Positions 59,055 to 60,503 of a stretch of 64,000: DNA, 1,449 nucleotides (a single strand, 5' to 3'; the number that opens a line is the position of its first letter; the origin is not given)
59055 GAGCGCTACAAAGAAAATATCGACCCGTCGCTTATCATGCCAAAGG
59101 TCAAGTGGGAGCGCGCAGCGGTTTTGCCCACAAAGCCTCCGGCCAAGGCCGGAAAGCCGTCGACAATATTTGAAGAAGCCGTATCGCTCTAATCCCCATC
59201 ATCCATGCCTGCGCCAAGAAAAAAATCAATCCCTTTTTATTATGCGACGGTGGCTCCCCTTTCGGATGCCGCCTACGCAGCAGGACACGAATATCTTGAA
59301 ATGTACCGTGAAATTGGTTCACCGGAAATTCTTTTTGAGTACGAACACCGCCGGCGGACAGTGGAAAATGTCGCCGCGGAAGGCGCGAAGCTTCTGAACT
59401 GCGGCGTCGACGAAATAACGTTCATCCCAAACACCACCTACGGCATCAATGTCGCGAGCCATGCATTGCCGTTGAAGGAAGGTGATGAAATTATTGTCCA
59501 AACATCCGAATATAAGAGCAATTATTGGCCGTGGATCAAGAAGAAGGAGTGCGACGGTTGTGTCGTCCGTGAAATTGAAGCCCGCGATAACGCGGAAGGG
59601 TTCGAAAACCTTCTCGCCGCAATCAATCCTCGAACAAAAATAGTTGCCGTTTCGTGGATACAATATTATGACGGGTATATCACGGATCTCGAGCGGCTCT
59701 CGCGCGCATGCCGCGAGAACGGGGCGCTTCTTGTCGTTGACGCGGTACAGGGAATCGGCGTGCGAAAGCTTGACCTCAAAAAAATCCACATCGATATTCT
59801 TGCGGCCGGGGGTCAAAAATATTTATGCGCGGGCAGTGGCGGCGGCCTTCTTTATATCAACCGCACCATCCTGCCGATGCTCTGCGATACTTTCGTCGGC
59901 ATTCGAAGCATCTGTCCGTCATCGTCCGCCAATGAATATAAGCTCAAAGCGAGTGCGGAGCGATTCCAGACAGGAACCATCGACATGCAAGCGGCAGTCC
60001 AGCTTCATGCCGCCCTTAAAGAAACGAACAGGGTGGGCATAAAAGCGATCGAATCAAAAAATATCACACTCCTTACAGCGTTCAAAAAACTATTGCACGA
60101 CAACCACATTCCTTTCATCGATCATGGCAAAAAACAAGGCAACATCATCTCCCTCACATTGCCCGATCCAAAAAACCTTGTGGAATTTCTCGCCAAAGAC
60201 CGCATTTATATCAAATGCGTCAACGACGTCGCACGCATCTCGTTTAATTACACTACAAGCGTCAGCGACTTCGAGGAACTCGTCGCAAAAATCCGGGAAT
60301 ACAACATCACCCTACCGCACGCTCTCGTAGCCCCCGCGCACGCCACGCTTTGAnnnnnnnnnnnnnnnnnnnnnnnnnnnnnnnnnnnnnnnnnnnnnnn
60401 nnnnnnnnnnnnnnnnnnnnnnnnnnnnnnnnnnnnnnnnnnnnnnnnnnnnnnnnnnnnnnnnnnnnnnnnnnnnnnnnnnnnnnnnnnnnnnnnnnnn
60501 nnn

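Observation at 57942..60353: SQD1/SqdB-like UDP-sulfoquinovose synthase with a class-V PLP enzyme, far from any SqdX-type partner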

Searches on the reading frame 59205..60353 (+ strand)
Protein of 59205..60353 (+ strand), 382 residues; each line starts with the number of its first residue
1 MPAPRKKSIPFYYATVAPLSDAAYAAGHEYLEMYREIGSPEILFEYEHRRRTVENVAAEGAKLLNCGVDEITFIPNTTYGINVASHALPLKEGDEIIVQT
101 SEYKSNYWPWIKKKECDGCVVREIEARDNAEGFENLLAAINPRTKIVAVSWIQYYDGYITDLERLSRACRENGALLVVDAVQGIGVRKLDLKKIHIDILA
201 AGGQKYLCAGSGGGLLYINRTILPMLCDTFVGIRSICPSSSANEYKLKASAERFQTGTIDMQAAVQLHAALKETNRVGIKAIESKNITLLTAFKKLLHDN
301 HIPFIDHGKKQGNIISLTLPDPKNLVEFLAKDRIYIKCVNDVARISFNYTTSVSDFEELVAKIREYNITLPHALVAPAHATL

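Call 3: search_protein_families(library=pfam, proteins=[window:59205-60353:+], max_evalue=0.01)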
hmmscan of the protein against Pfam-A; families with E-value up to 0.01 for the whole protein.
window:59205-60353:+ (382 aa): 4 families
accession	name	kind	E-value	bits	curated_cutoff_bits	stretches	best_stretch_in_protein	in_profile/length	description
PF00266.25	Aminotran_5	-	1.5e-46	159.5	21.5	1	25-338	18-337/371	Aminotransferase class-V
PF00155.27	Aminotran_1_2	-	7.1e-06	25.9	19.7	1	68-362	65-360/361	Aminotransferase class I and II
PF01041.23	DegT_DnrJ_EryC1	-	8.1e-06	25.7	19.8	1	69-190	40-156/360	DegT/DnrJ/EryC1/StrS aminotransferase family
PF01053.26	Cys_Met_Meta_PP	-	2.4e-05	23.5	27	1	90-207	88-200/381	Cys/Met metabolism PLP-dependent enzyme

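Call 4: search_protein_families(library=ncbifam, proteins=[window:59205-60353:+], max_evalue=0.01)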
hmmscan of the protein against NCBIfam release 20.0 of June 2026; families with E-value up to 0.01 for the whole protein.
window:59205-60353:+ (382 aa): 34 families (the best 25 are shown)
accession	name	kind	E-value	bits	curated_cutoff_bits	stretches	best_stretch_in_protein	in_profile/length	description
TIGR01979.1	sufS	subfamily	3.2e-33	115.2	475.1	1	52-331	63-350/403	SufS family cysteine desulfurase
TIGR01977.1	am_tr_V_EF2568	hypoth_equivalog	2.1e-30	106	377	1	48-320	41-312/376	cysteine desulfurase family protein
NF041166.1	f2_encap_cargo1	exception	4.3e-24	85.6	800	1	67-319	306-561/623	family 2A encapsulin nanocompartment cargo protein cysteine desulfurase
TIGR03392.1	FeS_syn_CsdA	equivalog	7.7e-24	84.6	493.6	1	55-341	64-354/398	cysteine desulfurase CsdA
NF008126.0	PRK10874.1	equivalog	4.9e-23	81.9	607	1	53-339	65-355/401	cysteine desulfurase CsdA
NF006791.0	PRK09295.1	equivalog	1.8e-20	73.4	661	1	51-302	67-323/406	cysteine desulfurase SufS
TIGR01976.1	am_tr_V_VC1184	hypoth_equivalog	8e-19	68.2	352.35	1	53-226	63-239/401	cysteine desulfurase-like protein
NF040779.1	Sec_lyase_SclA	exception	4.4e-18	65.3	525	1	69-299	62-289/378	selenocysteine lyase SclA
TIGR03402.1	FeS_nifS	equivalog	4.5e-16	58.6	530.75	1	38-222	28-214/379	cysteine desulfurase NifS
NF010611.0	PRK14012.1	equivalog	2.9e-14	52.8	548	1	12-220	10-222/406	IscS subfamily cysteine desulfurase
TIGR02006.1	IscS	equivalog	1.5e-13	50.6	643.2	1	11-220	7-218/402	IscS subfamily cysteine desulfurase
TIGR03235.1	DNA_S_dndA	equivalog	1.9e-12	47.1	480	1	45-222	35-216/353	cysteine desulfurase DndA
NF051467.1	peri_mod_PvdN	equivalog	2.3e-12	46.3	650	1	44-220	89-279/425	pyoverdine-tailoring periplasmic protein PvdN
TIGR03403.1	nifS_epsilon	equivalog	5.7e-12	45.1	587.7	1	115-222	111-218/382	NifS family cysteine desulfurase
TIGR04343.1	egtE_PLP_lyase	equivalog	2e-09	36.7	400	1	126-299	128-289/370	ergothioneine biosynthesis PLP-dependent enzyme EgtE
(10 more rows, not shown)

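Call 13: search_solved_structures(query=window:59205-60353:+, max_evalue=0.00001, show_alignments=2)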
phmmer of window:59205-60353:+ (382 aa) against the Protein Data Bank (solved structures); distinct sequences matched with E-value up to 0.00001: 62 (the best 60 are shown).
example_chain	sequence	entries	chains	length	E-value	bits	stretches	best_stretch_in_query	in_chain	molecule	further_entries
5b7s_A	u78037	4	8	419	4e-25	91.8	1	62-321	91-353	Cysteine desulfurase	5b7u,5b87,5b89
6wci_A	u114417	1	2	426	5.7e-21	78.1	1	60-315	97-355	Cysteine desulfurase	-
8d8s_A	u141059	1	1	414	1.8e-19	73.2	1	62-287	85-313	Cysteine desulfurase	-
5j8q_A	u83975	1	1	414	2.9e-19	72.5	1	62-284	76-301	Cysteine desulfurase SufS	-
7e6a_A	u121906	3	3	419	2.9e-19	72.5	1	62-284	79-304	Cysteine desulfurase SufS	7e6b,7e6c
5xt5_A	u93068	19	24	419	3e-19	72.5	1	62-284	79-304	Cysteine desulfurase SufS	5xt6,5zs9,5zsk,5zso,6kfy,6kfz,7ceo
7e6d_A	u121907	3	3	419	3e-19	72.5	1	62-284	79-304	Cysteine desulfurase SufS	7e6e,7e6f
7ceq_A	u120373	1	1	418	1.1e-18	70.7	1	62-284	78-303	Cysteine desulfurase SufS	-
7cer_A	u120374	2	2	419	1.1e-18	70.6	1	62-284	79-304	Cysteine desulfurase SufS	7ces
8ztp_A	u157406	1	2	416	1.5e-18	70.2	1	57-269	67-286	cysteine desulfurase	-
1t3i_A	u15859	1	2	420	6.5e-18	68.1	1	55-289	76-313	Probable cysteine desulfurase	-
1elq_A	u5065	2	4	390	1e-16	64.2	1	38-366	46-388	L-CYSTEINE/L-CYSTINE C-S LYASE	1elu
4q75_A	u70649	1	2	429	2.5e-16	62.9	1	59-287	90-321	Cysteine desulfurase 2, chloroplastic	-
4q76_A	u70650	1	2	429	2.5e-16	62.9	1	59-287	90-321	Cysteine desulfurase 2, chloroplastic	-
4w91_A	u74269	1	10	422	2.9e-16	62.6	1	26-319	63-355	Aminotransferase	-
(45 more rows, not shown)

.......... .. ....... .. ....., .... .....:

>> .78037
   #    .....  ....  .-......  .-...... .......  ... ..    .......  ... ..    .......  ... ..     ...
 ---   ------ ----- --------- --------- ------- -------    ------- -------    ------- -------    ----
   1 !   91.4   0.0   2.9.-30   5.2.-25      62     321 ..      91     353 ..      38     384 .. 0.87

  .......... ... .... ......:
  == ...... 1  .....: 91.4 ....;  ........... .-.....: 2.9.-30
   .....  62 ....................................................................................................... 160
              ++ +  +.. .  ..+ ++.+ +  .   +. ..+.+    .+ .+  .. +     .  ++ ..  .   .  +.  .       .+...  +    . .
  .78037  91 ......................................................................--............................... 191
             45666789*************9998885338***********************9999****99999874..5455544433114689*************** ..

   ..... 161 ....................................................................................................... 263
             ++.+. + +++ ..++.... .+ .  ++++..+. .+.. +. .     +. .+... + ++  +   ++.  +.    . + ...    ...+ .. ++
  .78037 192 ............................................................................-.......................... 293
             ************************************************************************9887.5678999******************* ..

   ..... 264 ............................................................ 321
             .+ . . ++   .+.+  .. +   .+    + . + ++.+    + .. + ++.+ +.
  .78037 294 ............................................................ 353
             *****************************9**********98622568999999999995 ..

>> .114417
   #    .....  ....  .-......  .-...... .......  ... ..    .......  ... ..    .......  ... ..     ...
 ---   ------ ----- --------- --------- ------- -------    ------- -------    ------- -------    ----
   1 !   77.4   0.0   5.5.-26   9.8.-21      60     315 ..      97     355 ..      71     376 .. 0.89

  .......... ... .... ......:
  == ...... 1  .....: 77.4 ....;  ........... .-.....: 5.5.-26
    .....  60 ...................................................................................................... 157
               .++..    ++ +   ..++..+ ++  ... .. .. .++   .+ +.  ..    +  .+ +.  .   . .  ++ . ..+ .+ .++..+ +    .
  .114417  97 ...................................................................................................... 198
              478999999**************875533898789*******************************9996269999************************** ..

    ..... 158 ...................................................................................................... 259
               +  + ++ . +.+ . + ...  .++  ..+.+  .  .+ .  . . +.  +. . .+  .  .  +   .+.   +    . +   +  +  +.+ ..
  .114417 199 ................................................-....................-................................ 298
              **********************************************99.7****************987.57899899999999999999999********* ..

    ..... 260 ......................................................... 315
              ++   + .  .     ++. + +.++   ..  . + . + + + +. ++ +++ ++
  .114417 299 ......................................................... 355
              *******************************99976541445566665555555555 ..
